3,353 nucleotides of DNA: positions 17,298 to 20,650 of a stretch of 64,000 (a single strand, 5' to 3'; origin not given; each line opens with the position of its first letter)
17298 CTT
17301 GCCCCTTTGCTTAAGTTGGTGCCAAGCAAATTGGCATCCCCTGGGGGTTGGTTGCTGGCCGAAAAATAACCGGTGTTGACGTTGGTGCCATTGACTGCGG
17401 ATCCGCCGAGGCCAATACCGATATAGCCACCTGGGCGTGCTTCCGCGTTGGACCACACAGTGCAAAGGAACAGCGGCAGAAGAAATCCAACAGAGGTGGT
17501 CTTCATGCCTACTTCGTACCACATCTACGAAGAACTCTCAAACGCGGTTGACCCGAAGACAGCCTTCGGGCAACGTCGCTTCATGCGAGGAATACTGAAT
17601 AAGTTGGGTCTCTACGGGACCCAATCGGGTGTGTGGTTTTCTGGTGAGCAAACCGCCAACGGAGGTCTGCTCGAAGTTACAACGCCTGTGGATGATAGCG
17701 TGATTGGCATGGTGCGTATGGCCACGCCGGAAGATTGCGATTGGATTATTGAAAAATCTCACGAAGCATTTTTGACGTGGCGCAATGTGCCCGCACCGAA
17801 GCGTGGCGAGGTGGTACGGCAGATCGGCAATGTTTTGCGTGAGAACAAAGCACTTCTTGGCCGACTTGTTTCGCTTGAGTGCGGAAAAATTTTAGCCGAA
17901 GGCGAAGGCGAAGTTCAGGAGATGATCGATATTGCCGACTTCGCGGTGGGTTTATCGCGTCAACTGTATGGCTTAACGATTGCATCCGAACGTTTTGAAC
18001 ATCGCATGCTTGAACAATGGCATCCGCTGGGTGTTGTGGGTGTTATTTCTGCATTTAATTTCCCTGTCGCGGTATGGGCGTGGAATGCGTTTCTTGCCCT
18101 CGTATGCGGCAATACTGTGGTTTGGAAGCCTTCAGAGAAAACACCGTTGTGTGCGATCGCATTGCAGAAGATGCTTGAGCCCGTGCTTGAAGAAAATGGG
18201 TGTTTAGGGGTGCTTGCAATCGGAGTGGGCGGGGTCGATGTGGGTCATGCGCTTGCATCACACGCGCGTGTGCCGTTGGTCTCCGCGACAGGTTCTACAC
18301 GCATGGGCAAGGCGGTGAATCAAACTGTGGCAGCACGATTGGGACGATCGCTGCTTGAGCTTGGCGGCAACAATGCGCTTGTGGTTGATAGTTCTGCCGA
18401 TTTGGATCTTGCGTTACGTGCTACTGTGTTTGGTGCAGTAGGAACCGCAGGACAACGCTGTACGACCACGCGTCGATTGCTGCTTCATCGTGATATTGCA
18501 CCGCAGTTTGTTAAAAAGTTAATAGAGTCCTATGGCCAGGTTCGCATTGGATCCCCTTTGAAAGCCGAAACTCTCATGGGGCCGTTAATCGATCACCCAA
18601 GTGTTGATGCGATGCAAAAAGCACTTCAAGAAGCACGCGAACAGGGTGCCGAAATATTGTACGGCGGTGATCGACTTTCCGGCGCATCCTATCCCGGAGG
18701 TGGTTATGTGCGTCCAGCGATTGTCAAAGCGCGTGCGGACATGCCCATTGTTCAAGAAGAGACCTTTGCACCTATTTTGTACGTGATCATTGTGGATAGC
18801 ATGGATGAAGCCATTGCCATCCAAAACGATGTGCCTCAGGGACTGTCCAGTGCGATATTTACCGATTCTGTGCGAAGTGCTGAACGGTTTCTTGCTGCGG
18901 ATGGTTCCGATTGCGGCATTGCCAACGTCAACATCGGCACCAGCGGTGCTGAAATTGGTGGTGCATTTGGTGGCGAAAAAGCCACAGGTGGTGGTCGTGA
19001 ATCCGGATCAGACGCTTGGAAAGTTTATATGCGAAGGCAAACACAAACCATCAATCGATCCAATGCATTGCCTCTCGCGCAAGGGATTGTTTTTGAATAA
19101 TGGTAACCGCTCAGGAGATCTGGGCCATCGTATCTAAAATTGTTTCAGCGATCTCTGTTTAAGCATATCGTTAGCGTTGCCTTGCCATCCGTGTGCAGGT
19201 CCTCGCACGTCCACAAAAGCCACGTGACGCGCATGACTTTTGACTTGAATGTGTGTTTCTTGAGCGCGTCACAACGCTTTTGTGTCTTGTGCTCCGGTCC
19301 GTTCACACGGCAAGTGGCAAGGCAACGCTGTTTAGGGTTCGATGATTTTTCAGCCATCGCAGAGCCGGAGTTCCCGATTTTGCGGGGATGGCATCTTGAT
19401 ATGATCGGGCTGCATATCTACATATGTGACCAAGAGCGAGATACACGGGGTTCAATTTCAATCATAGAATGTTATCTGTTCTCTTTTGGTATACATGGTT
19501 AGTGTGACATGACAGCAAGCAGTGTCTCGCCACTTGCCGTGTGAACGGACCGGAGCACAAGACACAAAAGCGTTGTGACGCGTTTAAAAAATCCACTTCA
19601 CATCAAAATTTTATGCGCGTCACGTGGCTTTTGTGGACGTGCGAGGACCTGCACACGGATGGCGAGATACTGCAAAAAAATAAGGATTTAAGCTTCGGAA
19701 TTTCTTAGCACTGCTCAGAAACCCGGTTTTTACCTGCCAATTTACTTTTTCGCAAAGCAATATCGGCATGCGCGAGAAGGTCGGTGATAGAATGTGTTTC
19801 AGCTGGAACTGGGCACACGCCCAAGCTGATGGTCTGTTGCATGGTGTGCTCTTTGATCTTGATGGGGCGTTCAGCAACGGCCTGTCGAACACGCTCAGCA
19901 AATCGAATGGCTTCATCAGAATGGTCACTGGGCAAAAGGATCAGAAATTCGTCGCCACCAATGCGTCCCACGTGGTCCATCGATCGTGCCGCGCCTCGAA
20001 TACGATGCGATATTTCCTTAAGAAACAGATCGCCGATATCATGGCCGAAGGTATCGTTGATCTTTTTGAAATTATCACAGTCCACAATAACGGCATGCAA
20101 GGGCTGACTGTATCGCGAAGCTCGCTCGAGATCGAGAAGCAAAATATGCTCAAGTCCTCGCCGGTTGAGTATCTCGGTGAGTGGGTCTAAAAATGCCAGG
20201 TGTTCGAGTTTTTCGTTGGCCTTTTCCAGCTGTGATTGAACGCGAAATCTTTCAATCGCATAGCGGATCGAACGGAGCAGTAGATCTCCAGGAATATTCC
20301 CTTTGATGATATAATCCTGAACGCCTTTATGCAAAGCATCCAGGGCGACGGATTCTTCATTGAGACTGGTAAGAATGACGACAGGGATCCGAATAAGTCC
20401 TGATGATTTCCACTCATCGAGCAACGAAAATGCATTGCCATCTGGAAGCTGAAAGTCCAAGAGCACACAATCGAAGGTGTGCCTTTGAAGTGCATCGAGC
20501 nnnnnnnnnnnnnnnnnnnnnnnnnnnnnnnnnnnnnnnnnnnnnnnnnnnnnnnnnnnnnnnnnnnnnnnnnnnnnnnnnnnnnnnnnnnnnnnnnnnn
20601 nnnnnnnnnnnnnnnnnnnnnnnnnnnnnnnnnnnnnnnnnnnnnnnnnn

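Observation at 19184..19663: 480-bp intergenic inverted repeat with two perfect arms and a symmetric 30-nt bubble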

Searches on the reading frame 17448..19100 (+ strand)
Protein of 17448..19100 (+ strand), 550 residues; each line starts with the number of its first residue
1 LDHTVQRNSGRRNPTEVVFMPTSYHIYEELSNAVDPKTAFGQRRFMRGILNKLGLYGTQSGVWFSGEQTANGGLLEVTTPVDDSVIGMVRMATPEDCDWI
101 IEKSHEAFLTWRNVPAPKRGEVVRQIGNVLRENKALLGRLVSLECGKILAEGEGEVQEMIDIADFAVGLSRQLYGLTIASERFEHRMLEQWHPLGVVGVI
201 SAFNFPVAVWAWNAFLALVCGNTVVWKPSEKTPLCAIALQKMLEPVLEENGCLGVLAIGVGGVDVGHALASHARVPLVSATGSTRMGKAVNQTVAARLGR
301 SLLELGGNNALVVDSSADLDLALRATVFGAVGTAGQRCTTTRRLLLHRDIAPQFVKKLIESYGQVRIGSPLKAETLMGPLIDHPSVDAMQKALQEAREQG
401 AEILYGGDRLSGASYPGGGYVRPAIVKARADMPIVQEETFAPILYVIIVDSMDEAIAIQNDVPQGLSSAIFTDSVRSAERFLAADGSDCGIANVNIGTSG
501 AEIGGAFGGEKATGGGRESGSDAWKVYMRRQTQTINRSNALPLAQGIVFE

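Call 13: search_protein_families(library=pfam, proteins=[window:17448-19100:+])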
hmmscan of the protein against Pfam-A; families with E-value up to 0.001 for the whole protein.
window:17448-19100:+ (550 aa): 1 family
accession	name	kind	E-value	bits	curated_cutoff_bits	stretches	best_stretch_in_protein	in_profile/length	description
PF00171.27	Aldedh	-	6.3e-132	440.8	23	1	74-532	8-460/461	Aldehyde dehydrogenase family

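Call 16: find_encoding_contigs(protein=window:17505-19100:+, flank=6000, max_places=10)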
Protein window:17505-19100:+ (531 aa): 4 contigs read that carry it; 1 place shown.
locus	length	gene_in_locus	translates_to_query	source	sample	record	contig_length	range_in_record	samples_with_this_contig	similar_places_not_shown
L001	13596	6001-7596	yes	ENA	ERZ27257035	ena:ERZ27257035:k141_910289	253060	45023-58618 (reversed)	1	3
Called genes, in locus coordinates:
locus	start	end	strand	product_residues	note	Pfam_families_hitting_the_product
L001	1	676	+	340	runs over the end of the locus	-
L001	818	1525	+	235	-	-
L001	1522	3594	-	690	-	PF00034:Cytochrom_C (faint), PF13442:Cytochrome_CBB3 (faint), PF06537:DHOR, PF21419:RoxA-like_Cyt-c (faint), PF06537:DHOR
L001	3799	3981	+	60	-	-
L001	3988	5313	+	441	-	PF09721:Exosortase_EpsH, PF02517:Rce1-like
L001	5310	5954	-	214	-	-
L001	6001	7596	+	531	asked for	PF00171:Aldedh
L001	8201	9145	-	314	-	PF00072:Response_reg, PF00990:GGDEF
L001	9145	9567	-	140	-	PF00072:Response_reg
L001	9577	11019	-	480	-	PF08448:PAS_4 (faint), PF00989:PAS, PF13426:PAS_9 (weak), PF08447:PAS_3, PF00512:HisKA, PF02518:HATPase_c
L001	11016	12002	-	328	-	PF02332:Phenol_Hydrox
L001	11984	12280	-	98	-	PF02406:MmoB_DmpM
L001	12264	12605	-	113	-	PF00355:Rieske, PF13806:Rieske_2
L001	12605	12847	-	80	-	PF06234:TmoB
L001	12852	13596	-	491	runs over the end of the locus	PF02332:Phenol_Hydrox, PF04945:YHS (weak)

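Call 39: find_related_loci(query=window:17505-19100:+, collection=genome_contigs, flank=3000)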
Query window:17505-19100:+ (531 aa) in genome_contigs; peptide patterns used: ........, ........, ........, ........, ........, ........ (x = any residue, [..] = any of these).
600 stretches matched a pattern (row limit reached: there are more); 599 encode a relative of the query (tblastn E <= 1e-3); the best 80 are kept; 80 distinct loci.
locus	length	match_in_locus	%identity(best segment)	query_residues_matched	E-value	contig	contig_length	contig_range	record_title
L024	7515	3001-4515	66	27-530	0e+0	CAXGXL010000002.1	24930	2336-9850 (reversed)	MAG TPA_asm: uncultured bacterium isolate ERR594338_concoct_180 genome assembly, contig: ERZ11848501.2772, whole genome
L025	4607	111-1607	62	31-531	0e+0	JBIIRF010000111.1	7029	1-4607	MAG: Bacteroidia bacterium isolate ME2003-08-07pf_3300034283_group2_bin117 Rohwer_bin449_scaffold_11715_c1, whole genome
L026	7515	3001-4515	62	27-530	0e+0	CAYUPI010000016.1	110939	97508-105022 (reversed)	MAG TPA_asm: uncultured Verrucomicrobiota bacterium isolate binchicken_co185_233 genome assembly, contig: NODE_226_lengt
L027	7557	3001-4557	60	24-530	0e+0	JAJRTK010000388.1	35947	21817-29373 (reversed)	MAG: bacterium isolate Dive96_bin1.51 k141_3764284, whole genome shotgun sequence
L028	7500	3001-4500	62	28-530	0e+0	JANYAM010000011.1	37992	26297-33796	MAG: Opitutus sp. isolate GL140_5_metabat_305 GL140_5_k141_2098463, whole genome shotgun sequence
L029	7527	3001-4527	61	30-531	0e+0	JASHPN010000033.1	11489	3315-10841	MAG: Verrucomicrobiia bacterium isolate JOPF050 JOPF_AWAY_contig_101248, whole genome shotgun sequence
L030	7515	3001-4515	60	30-531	0e+0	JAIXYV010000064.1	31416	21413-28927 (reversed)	MAG: Bacteroidetes bacterium isolate D8_MAG_00028 pond_D8_MAG_00028_000000000082, whole genome shotgun sequence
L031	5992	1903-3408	62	33-531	0e+0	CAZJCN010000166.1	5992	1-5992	MAG TPA_asm: uncultured Phycisphaeraceae bacterium isolate SRP162660_co1_24 genome assembly, contig: NODE_16088_length_5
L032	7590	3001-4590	59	17-530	0e+0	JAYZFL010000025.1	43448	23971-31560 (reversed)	MAG: Gemmatimonadota bacterium isolate XB_MAG165 DB_MAG165_0025, whole genome shotgun sequence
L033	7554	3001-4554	61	27-530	0e+0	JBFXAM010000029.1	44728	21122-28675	MAG: Phycisphaerae bacterium isolate CA_2019_TPBS_22 NODE_4914_length_44728_cov_5.351876_TPBS, whole genome shotgun sequ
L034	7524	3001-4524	61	26-531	0e+0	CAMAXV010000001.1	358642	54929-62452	MAG: Chitinophaga pinensis isolate ME-21oct19-169 genome assembly, contig: ME-21oct19-C12, whole genome shotgun sequence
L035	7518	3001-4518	60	27-530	0e+0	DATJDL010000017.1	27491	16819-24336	MAG TPA_asm: Flavipsychrobacter sp. isolate SMAG_U15406 k141_68309, whole genome shotgun sequence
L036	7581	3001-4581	59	14-530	0e+0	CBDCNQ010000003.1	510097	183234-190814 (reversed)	MAG: Longimicrobiales bacterium isolate d8bee37e-1321-4159-a081-4b2882c6cdfe genome assembly, contig: contig_3, whole ge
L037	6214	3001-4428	62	57-531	0e+0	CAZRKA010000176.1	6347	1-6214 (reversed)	MAG TPA_asm: uncultured Chitinophaga sp. isolate SRP329715_co2_7 genome assembly, contig: NODE_21187_length_6347_cov_5.6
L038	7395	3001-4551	58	18-530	0e+0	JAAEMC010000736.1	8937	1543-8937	MAG: Desulfobacteraceae bacterium isolate Bpl_22 BplG_CONTIG4173529, whole genome shotgun sequence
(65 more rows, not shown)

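Call 49: list_cluster_members(proteins=[window:17505-19100:+, window:21081-22523:-, window:24356-25843:-])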
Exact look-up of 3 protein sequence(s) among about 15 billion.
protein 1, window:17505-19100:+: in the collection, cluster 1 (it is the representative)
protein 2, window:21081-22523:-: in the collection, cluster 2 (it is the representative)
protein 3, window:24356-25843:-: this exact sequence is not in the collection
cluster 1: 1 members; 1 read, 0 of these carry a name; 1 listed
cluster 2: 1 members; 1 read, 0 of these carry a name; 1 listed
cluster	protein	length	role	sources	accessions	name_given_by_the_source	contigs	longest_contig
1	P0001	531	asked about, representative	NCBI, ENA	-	-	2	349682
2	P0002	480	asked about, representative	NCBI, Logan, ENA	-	-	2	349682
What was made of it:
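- Tried and rejected: The cluster look-up of flanking proteins carried no names (call 49).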

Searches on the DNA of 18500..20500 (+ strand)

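Call 6: search_rna_families(source=window, start=18500, end=20500, threshold=evalue, max_evalue=10)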
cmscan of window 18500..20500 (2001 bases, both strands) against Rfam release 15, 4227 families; matches with E-value up to 10: 1.
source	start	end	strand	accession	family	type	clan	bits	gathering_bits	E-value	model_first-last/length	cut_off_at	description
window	19755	19830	-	RF02222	sX2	Gene; sRNA;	-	15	40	4.6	1-110/110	no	Xanthomonas sRNA sX2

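Call 42: search_dna_similar(query=window:19100-19720:+, collection=plasmids, mode=distant, max_evalue=0.01)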
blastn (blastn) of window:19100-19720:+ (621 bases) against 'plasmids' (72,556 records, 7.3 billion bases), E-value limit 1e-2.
No match.
